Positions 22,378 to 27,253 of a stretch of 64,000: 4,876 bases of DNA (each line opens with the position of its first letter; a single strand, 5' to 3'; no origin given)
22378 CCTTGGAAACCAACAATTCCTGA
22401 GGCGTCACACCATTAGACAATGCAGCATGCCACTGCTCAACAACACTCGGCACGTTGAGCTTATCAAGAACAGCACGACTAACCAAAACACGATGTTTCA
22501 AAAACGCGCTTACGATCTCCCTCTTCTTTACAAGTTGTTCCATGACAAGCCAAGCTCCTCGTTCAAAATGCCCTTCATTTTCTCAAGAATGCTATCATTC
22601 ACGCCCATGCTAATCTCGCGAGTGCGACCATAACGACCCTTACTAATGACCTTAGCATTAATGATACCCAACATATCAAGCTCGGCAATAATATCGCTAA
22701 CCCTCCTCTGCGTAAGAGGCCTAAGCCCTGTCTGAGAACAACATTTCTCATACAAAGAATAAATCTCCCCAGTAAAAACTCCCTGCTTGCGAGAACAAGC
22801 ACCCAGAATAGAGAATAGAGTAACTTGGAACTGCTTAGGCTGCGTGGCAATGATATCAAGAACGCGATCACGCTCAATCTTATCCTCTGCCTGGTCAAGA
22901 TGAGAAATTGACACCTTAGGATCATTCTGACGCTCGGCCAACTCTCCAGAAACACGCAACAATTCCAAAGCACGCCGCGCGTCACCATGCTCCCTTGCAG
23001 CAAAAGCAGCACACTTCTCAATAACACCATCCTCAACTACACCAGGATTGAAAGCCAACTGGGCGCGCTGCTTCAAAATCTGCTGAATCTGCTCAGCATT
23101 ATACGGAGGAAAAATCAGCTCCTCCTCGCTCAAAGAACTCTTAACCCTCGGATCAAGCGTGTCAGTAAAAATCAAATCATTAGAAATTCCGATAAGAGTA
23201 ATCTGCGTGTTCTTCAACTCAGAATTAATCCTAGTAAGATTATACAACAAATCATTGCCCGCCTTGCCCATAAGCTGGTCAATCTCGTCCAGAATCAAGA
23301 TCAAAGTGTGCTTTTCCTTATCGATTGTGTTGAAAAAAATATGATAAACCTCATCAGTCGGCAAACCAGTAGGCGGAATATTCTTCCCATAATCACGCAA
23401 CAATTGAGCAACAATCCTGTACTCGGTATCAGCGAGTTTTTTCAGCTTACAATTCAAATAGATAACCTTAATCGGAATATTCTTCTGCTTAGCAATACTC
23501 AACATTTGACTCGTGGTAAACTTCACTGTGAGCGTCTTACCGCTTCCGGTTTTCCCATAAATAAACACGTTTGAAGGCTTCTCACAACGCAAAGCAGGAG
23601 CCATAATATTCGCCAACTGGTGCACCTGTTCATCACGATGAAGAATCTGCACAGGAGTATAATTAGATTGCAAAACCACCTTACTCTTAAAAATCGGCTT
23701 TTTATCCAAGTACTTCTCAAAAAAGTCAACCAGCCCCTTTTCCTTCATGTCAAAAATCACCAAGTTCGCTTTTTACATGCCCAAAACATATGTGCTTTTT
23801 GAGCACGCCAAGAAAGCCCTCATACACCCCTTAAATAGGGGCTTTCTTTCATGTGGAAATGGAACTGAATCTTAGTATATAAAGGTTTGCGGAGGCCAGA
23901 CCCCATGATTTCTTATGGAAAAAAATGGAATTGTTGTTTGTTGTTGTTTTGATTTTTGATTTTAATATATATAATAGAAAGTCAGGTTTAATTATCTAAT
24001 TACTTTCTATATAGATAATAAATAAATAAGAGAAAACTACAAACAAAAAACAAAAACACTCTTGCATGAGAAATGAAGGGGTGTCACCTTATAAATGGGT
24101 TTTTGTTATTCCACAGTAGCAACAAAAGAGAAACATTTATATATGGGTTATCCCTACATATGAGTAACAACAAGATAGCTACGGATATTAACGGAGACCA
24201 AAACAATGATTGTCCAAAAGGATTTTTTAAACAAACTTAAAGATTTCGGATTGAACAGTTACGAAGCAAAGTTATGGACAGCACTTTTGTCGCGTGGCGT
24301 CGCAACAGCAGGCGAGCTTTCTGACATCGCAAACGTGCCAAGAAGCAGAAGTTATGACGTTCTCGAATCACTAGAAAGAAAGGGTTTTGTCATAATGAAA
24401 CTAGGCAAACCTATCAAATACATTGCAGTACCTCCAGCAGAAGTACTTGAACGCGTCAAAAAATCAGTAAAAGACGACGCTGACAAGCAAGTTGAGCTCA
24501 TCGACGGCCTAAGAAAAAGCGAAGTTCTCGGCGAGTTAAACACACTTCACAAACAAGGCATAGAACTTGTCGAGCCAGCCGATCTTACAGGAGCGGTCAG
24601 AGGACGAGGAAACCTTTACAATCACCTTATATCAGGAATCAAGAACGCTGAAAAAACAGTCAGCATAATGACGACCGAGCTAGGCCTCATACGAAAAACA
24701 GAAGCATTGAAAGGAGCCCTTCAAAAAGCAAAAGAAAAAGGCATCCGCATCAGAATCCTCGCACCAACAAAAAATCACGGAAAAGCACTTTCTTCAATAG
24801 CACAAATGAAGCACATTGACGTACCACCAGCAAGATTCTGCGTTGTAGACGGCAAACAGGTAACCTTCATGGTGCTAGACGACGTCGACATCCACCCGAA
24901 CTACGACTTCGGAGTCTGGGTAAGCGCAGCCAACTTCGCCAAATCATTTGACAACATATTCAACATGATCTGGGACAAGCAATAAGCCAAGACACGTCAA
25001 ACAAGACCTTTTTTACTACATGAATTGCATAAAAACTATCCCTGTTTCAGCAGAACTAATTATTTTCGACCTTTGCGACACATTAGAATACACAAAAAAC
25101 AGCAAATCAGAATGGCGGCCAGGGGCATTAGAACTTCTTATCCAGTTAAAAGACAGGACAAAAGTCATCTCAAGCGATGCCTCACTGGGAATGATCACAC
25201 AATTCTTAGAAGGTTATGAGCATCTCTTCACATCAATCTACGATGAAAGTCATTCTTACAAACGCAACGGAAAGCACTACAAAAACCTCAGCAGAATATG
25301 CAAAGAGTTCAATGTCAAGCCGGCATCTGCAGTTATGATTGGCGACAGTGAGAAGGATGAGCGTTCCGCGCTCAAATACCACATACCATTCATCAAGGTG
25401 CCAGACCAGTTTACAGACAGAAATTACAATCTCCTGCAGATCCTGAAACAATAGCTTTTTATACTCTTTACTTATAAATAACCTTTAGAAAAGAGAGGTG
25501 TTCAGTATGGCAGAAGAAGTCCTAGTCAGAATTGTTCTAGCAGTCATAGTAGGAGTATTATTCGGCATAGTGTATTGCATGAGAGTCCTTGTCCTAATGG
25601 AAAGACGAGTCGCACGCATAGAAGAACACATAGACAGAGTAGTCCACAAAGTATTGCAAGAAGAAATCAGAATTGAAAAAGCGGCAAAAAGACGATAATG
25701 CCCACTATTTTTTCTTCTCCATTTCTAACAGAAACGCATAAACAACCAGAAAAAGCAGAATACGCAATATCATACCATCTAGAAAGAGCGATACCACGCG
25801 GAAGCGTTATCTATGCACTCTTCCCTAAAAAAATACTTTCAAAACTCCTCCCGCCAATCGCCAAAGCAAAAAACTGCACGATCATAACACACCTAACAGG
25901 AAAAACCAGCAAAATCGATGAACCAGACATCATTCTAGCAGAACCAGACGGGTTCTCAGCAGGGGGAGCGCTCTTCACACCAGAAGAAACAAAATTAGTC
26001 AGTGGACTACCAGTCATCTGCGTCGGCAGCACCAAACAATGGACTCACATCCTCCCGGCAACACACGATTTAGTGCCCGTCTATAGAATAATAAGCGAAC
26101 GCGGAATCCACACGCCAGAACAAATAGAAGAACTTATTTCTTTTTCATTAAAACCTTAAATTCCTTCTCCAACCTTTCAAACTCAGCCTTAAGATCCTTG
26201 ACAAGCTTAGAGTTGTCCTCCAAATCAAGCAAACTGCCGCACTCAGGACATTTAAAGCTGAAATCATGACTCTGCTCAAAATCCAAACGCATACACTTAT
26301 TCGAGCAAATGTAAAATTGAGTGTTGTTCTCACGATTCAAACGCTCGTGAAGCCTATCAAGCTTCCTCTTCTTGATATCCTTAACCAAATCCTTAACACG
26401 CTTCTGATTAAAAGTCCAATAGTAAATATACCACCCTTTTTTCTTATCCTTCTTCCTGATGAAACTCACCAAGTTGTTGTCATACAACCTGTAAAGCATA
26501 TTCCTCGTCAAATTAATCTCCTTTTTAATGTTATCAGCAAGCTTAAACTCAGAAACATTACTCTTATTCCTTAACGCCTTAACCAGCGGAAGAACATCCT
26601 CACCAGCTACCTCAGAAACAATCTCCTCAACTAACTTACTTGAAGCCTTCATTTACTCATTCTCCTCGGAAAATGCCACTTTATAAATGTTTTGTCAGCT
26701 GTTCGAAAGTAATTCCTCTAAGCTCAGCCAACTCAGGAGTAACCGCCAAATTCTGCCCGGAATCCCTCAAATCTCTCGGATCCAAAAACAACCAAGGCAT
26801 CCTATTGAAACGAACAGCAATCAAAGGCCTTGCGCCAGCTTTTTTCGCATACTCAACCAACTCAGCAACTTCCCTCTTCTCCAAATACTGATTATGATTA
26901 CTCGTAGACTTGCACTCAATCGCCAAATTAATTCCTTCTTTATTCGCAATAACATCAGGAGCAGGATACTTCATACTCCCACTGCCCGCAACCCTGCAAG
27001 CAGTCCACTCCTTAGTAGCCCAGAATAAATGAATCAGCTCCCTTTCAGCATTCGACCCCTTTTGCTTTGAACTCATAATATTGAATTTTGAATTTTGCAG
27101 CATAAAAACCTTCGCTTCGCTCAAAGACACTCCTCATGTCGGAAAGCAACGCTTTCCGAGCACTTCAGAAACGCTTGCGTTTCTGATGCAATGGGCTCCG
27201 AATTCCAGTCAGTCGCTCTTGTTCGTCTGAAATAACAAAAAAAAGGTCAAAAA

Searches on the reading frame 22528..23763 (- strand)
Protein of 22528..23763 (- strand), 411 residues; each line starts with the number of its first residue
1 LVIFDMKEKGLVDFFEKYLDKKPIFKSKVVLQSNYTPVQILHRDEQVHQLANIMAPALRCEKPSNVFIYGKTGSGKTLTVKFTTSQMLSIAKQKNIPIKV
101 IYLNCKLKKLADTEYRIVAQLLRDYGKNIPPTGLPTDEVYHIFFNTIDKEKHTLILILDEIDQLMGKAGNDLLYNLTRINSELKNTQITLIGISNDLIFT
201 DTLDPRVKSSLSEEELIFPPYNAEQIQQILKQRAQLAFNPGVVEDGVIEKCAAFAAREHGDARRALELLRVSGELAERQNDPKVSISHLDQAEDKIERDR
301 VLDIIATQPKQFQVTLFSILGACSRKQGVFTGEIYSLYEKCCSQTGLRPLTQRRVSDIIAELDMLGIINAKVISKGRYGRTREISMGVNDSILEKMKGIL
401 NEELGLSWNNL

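Call 3: search_protein_families(library=pfam, proteins=[window:22528-23763:-])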
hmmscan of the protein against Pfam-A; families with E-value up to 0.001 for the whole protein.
window:22528-23763:- (411 aa): 11 families
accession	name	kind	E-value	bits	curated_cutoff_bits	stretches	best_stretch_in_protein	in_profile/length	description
PF22703.2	Cdc6_lid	-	2.1e-26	92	27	1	227-293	1-67/68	Cdc6 AAA+ ATPase-type lid domain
PF09079.17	Cdc6_C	-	5.7e-25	87.6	25.1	1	304-393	2-93/96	CDC6, C terminal winged helix domain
PF13401.12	AAA_22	-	2.8e-09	37.8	27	1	64-193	6-123/130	AAA domain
PF13191.12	AAA_16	-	7.6e-08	33.5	32.6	1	41-179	3-158/167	AAA ATPase domain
PF00004.35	AAA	-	3.4e-07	31.2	21.2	1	67-209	2-120/131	ATPase family associated with various cellular activities (AAA)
PF22606.2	Cdc6-ORC-like_ATPase_lid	-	7e-07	29.5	27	1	221-278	1-58/60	Cdc6/ORC-like, ATPase lid domain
PF01637.24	ATPase_2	-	2.3e-06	28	33.2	1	59-189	16-149/225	ATPase domain predominantly from Archaea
PF00270.35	DEAD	-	1.3e-05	25.4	26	1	62-187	13-152/167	DEAD/DEAH box helicase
PF05621.17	TniB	-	7.9e-05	22.6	22.4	1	49-193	22-162/189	Bacterial TniB protein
PF05729.18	NACHT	-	0.00026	21.3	26.7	1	66-177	3-114/167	NACHT domain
PF16796.11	Microtub_bd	-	0.00052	20.4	27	0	57-97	86-117/155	Microtubule binding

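Call 9: find_related_loci(query=window:22531-23748:-, collection=genome_contigs, flank=4000)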
Query window:22531-23748:- (406 aa) in genome_contigs; peptide patterns used: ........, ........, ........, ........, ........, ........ (x = any residue, [..] = any of these).
268 stretches matched a pattern; 13 encode a relative of the query (tblastn E <= 1e-3); 13 distinct loci.
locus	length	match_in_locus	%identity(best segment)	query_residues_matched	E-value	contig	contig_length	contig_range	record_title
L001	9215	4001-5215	89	1-405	0e+0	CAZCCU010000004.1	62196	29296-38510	MAG TPA_asm: uncultured Methanosarcinales archaeon isolate SRP119689_co1_339 genome assembly, contig: NODE_519_length_62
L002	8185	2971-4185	87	1-405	0e+0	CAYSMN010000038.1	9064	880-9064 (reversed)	MAG TPA_asm: uncultured Methanosarcinales archaeon isolate SRP119689_co1_35 genome assembly, contig: NODE_12036_length_9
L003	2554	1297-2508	81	1-405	0e+0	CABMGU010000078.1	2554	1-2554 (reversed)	uncultured archaeon isolate LFW-252_3 genome assembly, contig: LFW2523_8, whole genome shotgun sequence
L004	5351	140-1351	76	1-404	0e+0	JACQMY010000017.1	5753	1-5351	MAG: Candidatus Woesearchaeota archaeon isolate NC_groundwater_1241_Ag_S-0.1um_45_47 S_p1_S3_coassembly_k141_852463, who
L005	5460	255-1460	75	1-402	0e+0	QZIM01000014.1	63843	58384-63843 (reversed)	MAG: Candidatus Woesearchaeota archaeon isolate SURF_65 Ga0104751_1000550, whole genome shotgun sequence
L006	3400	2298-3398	81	1-367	0e+0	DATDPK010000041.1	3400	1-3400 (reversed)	MAG TPA_asm: Candidatus Nanoarchaeia archaeon isolate SMAG_U7919 k141_1928558, whole genome shotgun sequence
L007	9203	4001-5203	64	3-402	7e-179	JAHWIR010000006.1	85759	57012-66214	MAG: Candidatus Woesearchaeota archaeon isolate YT2_768 k127_14269681, whole genome shotgun sequence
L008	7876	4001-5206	64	6-405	1e-178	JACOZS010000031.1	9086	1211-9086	MAG: Candidatus Woesearchaeota archaeon isolate NC_groundwater_211_Ag_S-0.1um_35_14 S4_GD2017_2_S1_scaffold_6732, whole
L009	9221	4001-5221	60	1-405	5e-171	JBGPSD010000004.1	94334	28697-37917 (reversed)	MAG: Candidatus Nanoarchaeia archaeon isolate OBJ1_062018_130_26 k141_18463_length_94334_cov_11.0000, whole genome shotg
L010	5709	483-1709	61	1-405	2e-168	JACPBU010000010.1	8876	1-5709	MAG: Candidatus Woesearchaeota archaeon isolate NC_groundwater_265_Ag_S-0.2um_45_7 S5_GD2017_2_S2_scaffold_6074, whole g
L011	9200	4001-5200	62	3-401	2e-173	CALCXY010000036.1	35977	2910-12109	MAG TPA_asm: Candidatus Woesearchaeota archaeon isolate ERR599062_bin.4_CONCOCT_v1.1_MAG genome assembly, contig: ERZ841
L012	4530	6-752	69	145-392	2e-114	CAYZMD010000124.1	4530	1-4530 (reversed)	MAG TPA_asm: uncultured Methanosarcinales archaeon isolate binchicken_co181_12 genome assembly, contig: NODE_44529_lengt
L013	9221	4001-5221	61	1-405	6e-172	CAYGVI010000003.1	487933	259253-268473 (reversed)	MAG TPA_asm: uncultured Methanosarcinales archaeon isolate ERP119294_co2_107 genome assembly, contig: k141_4372029, whol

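Call 35: find_related_loci(query=window:22531-23748:-, collection=metagenome_contigs, flank=10000)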
Query window:22531-23748:- (406 aa) in metagenome_contigs; peptide patterns used: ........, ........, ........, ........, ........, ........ (x = any residue, [..] = any of these).
463 stretches matched a pattern; 17 encode a relative of the query (tblastn E <= 1e-3); 17 distinct loci.
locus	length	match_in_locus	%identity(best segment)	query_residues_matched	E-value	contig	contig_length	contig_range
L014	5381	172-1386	83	1-405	0e+0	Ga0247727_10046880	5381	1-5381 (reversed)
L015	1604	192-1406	82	1-405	0e+0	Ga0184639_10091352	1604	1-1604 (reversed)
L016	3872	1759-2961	67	1-401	0e+0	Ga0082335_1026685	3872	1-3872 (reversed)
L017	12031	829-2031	67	1-401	0e+0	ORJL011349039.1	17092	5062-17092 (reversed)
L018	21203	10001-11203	64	1-401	2e-179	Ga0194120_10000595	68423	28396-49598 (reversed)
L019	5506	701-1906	63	1-401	0e+0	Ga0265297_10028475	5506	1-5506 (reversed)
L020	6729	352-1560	65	1-402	6e-180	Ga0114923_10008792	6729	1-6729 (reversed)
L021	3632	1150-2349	62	3-401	0e+0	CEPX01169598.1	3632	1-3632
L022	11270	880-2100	61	1-405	7e-172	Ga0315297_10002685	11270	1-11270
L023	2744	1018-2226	65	1-402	0e+0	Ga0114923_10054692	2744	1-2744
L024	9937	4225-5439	63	1-402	1e-168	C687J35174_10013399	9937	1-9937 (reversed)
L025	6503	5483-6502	61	3-341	5e-145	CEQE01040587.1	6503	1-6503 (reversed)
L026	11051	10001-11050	60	1-348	3e-143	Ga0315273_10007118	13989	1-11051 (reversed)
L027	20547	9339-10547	66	1-401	0e+0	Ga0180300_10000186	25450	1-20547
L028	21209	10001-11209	67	1-402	0e+0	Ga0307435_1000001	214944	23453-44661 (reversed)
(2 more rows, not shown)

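Call 42: search_solved_structures(query=window:22531-23748:-, max_evalue=0.00001)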
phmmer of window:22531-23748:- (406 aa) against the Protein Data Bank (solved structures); distinct sequences matched with E-value up to 0.00001: 23.
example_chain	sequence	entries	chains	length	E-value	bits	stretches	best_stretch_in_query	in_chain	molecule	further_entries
2qby_A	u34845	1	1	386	1.9e-109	369.5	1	19-389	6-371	Cell division control protein 6 homolog 1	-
2v1u_A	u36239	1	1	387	4.3e-99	335.4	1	18-385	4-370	CELL DIVISION CONTROL PROTEIN 6 HOMOLOG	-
2qby_B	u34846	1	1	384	2.2e-41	145.5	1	57-395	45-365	Cell division control protein 6 homolog 3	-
8rwv_F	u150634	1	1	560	2.2e-22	82.9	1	22-277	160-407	Cell division control protein 6 homolog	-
8s0e_G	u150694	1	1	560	2.6e-22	82.7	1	22-277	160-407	Cell division control protein 6 homolog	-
1w5s_A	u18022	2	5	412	9.7e-20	74.2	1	18-380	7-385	ORIGIN RECOGNITION COMPLEX SUBUNIT 2 ORC2 | ORC2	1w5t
5uj7_A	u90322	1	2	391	1.1e-17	67.5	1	26-373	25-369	Origin recognition complex subunit 1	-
7jpo_A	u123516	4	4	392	1.1e-17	67.4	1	26-373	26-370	Origin recognition complex subunit 1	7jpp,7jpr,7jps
5ujm_A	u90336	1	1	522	4.1e-17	65.6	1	26-372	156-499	Origin recognition complex subunit 1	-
7ctf_A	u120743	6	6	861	9e-17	64.5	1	26-372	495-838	Origin recognition complex subunit 1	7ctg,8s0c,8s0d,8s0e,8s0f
8rwv_A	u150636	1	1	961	1.1e-16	64.1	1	26-372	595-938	Origin recognition complex subunit 1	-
7jgr_G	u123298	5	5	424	1.5e-16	63.8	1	34-300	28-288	Cell division control protein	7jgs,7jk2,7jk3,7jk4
1fnn_A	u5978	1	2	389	3.9e-16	62.4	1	25-389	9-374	CELL DIVISION CONTROL PROTEIN 6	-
4xgc_A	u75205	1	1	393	2.9e-13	52.9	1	33-324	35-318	Origin recognition complex subunit 1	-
7jgr_A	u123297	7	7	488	5.3e-13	52.1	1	34-324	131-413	Origin recognition complex subunit 1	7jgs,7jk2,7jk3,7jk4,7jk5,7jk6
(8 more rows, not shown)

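Call 62: search_protein_families(library=pfam, proteins=[L001:2796-3602:-, L007:2704-3522:-, L009:2736-3554:-, L011:2916-3713:-, L027:8192-8986:-, L024:3533-3838:-, L018:8965-9267:-, L028:6340-9513:-, L008:3113-3505:-], max_evalue=0.00001)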
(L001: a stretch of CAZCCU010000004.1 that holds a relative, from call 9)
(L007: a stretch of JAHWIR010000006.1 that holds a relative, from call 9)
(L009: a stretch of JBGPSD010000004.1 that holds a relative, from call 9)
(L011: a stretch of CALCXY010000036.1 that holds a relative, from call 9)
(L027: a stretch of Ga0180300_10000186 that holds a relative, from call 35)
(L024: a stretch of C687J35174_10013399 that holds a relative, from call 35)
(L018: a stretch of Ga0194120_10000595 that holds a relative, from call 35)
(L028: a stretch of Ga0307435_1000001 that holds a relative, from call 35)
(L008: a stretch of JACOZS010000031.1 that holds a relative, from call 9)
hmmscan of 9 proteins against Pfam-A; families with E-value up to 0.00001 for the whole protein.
L001:2796-3602:- (268 aa): 3 families
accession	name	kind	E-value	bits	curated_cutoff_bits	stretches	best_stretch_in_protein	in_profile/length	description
PF01978.25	TrmB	-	4.5e-21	74.9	25.6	1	20-86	1-67/68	Sugar-specific transcriptional regulator TrmB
PF11495.14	Regulator_TrmB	-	2.1e-07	30.9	22.2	1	140-266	5-130/233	Archaeal transcriptional regulator TrmB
PF13091.12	PLDc_2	-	4.4e-06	27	27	0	151-265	2-132/132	PLD-like domain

L007:2704-3522:- (272 aa): 2 families
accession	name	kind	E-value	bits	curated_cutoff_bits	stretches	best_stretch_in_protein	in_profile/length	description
PF01978.25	TrmB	-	2.8e-19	69.2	25.6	1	11-77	1-67/68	Sugar-specific transcriptional regulator TrmB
PF11495.14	Regulator_TrmB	-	2.4e-09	37.2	22.2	1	132-265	6-135/233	Archaeal transcriptional regulator TrmB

L009:2736-3554:- (272 aa): 2 families
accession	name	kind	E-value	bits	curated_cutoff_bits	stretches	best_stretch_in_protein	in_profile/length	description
PF01978.25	TrmB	-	7.3e-21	74.2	25.6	1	16-82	1-67/68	Sugar-specific transcriptional regulator TrmB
PF11495.14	Regulator_TrmB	-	2e-07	30.9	22.2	1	136-272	5-136/233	Archaeal transcriptional regulator TrmB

L011:2916-3713:- (265 aa): 1 family
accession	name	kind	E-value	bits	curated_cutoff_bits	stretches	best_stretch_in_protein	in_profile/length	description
PF01978.25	TrmB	-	8.9e-20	70.8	25.6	1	12-78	1-67/68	Sugar-specific transcriptional regulator TrmB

L027:8192-8986:- (264 aa): 1 family
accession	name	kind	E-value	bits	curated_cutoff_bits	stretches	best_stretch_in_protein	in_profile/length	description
PF01978.25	TrmB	-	1.4e-20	73.4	25.6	1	19-85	1-67/68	Sugar-specific transcriptional regulator TrmB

L024:3533-3838:- (101 aa): 1 family
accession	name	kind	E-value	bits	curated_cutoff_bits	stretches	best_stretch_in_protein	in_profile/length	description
PF05239.21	PRC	-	2e-06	28.1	21.2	1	22-95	5-71/78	PRC-barrel domain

L018:8965-9267:- (100 aa): 1 family
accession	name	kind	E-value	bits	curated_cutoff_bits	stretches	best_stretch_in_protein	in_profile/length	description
PF05239.21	PRC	-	3.6e-07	30.5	21.2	1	20-95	4-72/78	PRC-barrel domain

L028:6340-9513:- (1057 aa): 2 families
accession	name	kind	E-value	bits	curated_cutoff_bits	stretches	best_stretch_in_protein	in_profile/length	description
PF13385.13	Laminin_G_3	-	1.4e-32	113.4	27.6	1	82-255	1-150/151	Concanavalin A-like lectin/glucanases superfamily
PF00200.28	Disintegrin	-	2.2e-06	28.8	35.1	1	270-313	31-75/75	Disintegrin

L008:3113-3505:- (130 aa): 1 family
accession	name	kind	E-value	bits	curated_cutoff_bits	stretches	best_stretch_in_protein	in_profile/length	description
PF05239.21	PRC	-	4.2e-06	27.1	21.2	0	52-124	6-71/78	PRC-barrel domain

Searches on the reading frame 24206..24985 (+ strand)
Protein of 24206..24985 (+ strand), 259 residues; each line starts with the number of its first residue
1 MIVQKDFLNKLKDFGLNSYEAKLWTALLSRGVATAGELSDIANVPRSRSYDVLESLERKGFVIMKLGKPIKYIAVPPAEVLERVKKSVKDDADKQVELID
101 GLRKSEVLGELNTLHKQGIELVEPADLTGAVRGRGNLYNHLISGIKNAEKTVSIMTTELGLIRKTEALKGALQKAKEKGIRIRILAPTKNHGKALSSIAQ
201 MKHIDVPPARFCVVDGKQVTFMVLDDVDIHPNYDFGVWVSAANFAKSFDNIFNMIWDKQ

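Call 3: search_protein_families(library=pfam, proteins=[window:24206-24985:+])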
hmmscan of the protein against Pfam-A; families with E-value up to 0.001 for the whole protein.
window:24206-24985:+ (259 aa): 3 families
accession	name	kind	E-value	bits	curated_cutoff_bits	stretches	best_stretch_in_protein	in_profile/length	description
PF01978.25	TrmB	-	4.7e-21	74.8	25.6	1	11-77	1-67/68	Sugar-specific transcriptional regulator TrmB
PF13091.12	PLDc_2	-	1e-05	25.8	27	1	141-256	1-132/132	PLD-like domain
PF11495.14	Regulator_TrmB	-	0.0001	22.1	22.2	1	131-257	5-130/233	Archaeal transcriptional regulator TrmB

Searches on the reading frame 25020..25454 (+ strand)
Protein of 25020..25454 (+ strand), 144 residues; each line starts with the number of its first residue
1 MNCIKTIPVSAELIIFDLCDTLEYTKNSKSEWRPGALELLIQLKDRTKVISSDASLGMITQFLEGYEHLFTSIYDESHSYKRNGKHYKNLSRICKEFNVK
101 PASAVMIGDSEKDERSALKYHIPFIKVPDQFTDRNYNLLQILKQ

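Call 3: search_protein_families(library=pfam, proteins=[window:25020-25454:+])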
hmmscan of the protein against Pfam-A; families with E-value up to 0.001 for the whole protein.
window:25020-25454:+ (144 aa): 2 families
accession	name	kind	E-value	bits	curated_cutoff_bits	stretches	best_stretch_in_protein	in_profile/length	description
PF13419.12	HAD_2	-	1e-07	32.7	23.8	1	26-127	74-178/178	Haloacid dehalogenase-like hydrolase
PF00702.32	Hydrolase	-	2.4e-06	28.5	26.4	1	32-117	99-187/191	haloacid dehalogenase-like hydrolase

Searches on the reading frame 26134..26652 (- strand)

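Call 31: search_protein_families(library=pfam, proteins=[window:26134-26652:-])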
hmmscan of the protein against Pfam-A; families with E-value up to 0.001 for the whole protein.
window:26134-26652:- (172 aa): 1 family
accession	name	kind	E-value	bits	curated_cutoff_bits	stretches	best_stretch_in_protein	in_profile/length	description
PF02002.24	TFIIE_alpha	-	1.4e-18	67.1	22.9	1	6-110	1-105/105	TFIIE alpha subunit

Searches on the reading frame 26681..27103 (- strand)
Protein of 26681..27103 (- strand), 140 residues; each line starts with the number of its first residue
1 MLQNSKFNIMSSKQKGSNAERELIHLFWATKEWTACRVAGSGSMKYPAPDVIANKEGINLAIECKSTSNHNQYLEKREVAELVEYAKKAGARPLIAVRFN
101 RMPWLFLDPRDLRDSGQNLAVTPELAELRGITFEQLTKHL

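Call 31: search_protein_families(library=pfam, proteins=[window:26681-27103:-])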
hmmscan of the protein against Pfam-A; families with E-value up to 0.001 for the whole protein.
window:26681-27103:- (140 aa): 2 families
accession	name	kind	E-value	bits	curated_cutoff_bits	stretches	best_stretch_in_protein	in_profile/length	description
PF01870.24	Hjc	-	1.1e-26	93.1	21.1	1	19-110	2-92/93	Archaeal holliday junction resolvase (hjc)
PF24608.2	PDDEXK_15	-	2.1e-07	31.5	27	1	12-107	2-110/164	Phage putative PDDEXK endonuclease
